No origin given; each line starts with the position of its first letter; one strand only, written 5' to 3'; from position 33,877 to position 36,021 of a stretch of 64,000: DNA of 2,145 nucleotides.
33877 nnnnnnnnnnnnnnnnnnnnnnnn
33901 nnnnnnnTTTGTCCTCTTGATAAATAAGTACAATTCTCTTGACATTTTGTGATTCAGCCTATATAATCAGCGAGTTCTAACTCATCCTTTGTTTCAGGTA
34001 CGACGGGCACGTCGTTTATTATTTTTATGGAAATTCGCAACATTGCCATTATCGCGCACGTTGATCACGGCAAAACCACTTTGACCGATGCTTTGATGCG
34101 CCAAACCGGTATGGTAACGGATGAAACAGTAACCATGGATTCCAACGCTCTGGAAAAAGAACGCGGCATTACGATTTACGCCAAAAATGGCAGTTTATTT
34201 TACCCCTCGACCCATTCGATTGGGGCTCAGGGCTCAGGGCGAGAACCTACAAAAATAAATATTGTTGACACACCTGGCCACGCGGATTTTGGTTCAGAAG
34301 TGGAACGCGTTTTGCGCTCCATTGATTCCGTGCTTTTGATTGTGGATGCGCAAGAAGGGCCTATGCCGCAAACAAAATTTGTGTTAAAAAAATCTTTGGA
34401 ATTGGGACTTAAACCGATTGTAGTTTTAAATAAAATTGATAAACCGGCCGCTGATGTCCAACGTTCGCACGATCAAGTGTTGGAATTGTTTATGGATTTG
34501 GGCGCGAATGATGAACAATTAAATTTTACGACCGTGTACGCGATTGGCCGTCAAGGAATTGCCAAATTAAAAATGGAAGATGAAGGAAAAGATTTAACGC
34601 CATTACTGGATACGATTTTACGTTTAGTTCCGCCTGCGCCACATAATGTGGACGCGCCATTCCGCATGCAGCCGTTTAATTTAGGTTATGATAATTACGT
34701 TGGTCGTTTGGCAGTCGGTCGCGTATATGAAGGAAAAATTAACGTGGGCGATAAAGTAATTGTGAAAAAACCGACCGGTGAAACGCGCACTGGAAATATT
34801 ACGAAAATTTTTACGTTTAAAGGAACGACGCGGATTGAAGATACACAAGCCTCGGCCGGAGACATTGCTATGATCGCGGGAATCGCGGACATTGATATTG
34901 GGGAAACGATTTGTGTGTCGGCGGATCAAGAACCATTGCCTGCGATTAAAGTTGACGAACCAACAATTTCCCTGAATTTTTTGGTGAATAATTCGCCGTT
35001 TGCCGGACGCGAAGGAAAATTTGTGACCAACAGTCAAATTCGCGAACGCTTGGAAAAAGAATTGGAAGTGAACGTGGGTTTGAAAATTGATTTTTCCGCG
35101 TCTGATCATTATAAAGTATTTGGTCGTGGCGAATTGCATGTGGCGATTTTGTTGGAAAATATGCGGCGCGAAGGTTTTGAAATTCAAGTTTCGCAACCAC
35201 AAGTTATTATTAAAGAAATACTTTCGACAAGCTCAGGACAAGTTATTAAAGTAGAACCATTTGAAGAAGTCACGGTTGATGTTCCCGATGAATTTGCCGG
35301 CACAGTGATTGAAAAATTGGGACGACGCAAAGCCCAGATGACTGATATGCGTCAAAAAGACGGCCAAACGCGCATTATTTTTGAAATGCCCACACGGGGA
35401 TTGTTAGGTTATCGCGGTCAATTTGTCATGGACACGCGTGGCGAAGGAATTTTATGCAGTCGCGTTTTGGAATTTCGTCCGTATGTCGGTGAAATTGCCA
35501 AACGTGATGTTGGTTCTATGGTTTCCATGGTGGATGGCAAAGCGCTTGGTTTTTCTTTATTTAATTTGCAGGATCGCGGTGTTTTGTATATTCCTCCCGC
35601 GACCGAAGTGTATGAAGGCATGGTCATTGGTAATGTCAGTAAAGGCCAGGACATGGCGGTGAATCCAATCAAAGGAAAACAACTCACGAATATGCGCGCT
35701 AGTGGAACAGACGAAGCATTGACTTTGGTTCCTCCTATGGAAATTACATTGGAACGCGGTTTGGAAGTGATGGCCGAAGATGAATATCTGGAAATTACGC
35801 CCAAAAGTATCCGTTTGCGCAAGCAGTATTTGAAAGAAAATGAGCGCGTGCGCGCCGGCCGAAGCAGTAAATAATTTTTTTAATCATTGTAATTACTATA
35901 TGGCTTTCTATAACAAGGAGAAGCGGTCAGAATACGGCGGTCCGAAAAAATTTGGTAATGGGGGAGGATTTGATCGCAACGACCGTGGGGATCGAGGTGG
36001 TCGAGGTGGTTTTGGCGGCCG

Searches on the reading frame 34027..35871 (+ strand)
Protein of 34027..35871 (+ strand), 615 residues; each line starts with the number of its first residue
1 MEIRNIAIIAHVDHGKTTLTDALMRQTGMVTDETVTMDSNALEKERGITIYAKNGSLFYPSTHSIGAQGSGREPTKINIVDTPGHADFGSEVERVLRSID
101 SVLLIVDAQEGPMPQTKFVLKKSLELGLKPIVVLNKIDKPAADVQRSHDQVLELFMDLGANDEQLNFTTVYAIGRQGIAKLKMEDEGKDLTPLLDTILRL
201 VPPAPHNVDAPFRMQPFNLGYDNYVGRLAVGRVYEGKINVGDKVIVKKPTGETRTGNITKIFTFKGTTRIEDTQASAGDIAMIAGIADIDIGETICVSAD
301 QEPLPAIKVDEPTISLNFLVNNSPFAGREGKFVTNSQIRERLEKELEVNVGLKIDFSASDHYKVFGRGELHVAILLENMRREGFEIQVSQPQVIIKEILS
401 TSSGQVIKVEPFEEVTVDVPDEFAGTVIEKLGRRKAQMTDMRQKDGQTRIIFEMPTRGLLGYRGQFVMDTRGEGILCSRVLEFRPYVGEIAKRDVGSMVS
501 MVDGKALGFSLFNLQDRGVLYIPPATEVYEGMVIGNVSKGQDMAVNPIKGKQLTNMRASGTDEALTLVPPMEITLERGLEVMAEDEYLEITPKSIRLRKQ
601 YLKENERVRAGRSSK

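Call 52: search_protein_families(library=pfam, proteins=[window:34027-35871:+])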
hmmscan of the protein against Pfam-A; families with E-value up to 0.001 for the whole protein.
window:34027-35871:+ (615 aa): 6 families
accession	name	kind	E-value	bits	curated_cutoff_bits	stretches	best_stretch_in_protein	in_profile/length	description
PF00009.33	GTP_EFTU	-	8.3e-49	166.2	26.5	1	2-202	2-187/188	Elongation factor Tu GTP binding domain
PF21018.2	BipA_C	-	2.5e-41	140.3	23.8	1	496-603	2-109/110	TypA/BipA C-terminal domain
PF00679.30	EFG_C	-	2.7e-19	69.4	27.9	1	409-492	3-87/89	Elongation factor G C-terminus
PF03144.31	GTP_EFTU_D2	-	1.5e-12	48.2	30.3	1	226-296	1-73/73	Elongation factor Tu domain 2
PF22042.2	EF-G_D2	-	1.6e-08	34.9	27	1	217-297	7-83/84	Elongation factor G domain 2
PF01926.29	MMR_HSR1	-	1.1e-05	25.9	21.9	1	6-136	2-113/113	50S ribosome-binding GTPase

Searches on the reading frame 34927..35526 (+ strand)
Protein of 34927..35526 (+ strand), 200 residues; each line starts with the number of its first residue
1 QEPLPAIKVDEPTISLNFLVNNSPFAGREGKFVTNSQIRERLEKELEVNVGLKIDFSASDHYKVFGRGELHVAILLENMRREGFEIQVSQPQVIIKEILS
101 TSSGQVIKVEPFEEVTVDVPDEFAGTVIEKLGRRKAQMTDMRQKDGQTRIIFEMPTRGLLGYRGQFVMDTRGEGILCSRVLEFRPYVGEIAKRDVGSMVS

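Call 62: search_solved_structures(query=window:34927-35526:+, show_alignments=3)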
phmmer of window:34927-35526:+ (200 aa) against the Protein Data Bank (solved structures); distinct sequences matched with E-value up to 0.001: 53.
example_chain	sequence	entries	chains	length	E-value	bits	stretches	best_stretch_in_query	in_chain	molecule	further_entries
3e3x_A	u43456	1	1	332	2.6e-52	180.9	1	2-195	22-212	BipA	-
5aa0_BZ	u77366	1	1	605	1.2e-49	172.2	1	2-199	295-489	GTP-binding protein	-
5a9v_A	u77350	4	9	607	1.3e-49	172.1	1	2-199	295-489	GTP-BINDING PROTEIN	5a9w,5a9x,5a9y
8ewh_A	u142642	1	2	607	1.3e-49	172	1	2-199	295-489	50S ribosomal subunit assembly factor BipA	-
5a9z_CA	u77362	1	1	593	1.4e-49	172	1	2-199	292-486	BipA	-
4zci_A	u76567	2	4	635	1.4e-49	172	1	2-199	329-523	GTP-binding protein TypA/BipA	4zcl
4zcm_A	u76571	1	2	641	1.4e-49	172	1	2-199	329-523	GTP-binding protein TypA/BipA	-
4zck_A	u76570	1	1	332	1.9e-44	155.2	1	13-199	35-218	GTP-binding protein TypA/BipA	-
5h7j_A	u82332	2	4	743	2.1e-14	57.3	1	106-193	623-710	Elongation factor 2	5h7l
6q2d_C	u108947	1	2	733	6.2e-10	42.7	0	50-111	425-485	Elongation factor 2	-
7cdw_A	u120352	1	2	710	8.6e-10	42.2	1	88-174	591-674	Elongation factor G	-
6u45_A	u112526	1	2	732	1.4e-09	41.6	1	107-189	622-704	Elongation factor 2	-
6u43_A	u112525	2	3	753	1.5e-09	41.5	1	107-189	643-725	Elongation factor 2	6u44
9rtu_x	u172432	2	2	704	7.6e-08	35.9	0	104-183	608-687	Elongation factor G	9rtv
7otc_w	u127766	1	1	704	1.4e-07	35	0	105-183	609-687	Elongation factor G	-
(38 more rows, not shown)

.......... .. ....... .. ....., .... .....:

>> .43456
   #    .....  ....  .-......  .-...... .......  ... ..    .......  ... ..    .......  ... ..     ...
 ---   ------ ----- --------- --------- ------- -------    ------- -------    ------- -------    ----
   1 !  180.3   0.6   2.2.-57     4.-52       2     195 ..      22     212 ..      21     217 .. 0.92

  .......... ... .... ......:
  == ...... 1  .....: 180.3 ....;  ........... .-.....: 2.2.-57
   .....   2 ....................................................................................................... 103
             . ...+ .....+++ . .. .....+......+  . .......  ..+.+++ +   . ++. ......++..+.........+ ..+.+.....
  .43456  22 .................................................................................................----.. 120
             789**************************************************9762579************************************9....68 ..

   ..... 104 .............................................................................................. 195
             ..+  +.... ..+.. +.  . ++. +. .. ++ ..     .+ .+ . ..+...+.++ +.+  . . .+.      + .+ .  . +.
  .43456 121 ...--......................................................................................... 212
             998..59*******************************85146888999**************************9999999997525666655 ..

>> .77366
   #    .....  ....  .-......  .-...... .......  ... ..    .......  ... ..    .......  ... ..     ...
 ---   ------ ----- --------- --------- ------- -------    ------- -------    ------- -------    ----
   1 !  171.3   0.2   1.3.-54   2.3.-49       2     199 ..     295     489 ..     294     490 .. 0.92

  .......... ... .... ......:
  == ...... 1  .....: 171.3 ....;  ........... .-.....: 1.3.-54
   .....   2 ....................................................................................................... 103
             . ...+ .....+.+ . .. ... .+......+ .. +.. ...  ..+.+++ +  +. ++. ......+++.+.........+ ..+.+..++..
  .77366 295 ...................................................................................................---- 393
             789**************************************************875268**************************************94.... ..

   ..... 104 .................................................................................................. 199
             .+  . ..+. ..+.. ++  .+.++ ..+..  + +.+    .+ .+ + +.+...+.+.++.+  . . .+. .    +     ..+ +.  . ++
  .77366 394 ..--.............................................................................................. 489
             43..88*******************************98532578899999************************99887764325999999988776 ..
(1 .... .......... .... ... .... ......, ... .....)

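Call 63: find_homologous_proteins(query=window:34927-35526:+)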
Query window:34927-35526:+ (200 aa): 5356 proteins with E <= 0.001 among 5465 candidates; the best 120 are listed.
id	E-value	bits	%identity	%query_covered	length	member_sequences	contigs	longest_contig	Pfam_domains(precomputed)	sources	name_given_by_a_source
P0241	1.8e-90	320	77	100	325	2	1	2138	PF21018.3,PF00679.31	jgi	-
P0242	2.0e-90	320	74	100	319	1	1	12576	PF21018.3,PF00679.31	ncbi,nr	ncbi:translational GTPase TypA, partial [Candidatus Falkowbacteria bacterium]|nr:translational GTPas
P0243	4.1e-90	319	75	100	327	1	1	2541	PF21018.3,PF00679.31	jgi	jgi:GTP-binding protein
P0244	1.5e-89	317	74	100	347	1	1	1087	PF21018.3,PF00679.31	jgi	jgi:GTP-binding protein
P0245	2.0e-87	310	72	100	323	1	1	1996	PF21018.3,PF00679.31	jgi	-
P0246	2.8e-87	310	73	99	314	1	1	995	PF00679.31,PF03144.32,PF22042.3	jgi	jgi:GTP-binding protein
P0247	9.2e-87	308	72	100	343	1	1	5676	PF21018.3,PF00679.31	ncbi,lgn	-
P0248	2.1e-86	307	73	100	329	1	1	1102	PF21018.3,PF00679.31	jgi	-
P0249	3.9e-86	306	71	99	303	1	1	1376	PF21018.3,PF00679.31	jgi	-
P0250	6.0e-86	305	74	100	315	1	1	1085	PF21018.3,PF00679.31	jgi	-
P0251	6.5e-86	305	74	100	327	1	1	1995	PF21018.3,PF00679.31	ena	-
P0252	9.6e-86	305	69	100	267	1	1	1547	PF00679.31,PF03144.32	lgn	-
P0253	1.9e-85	304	70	100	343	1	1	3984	PF21018.3,PF00679.31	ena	-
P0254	4.0e-85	303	72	100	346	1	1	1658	PF21018.3,PF00679.31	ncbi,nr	ncbi:MAG: translational GTPase TypA, partial [Candidatus Falkowbacteria bacterium]|nr:translational 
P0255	6.7e-85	302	71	100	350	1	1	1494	PF21018.3,PF00679.31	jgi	jgi:GTP-binding protein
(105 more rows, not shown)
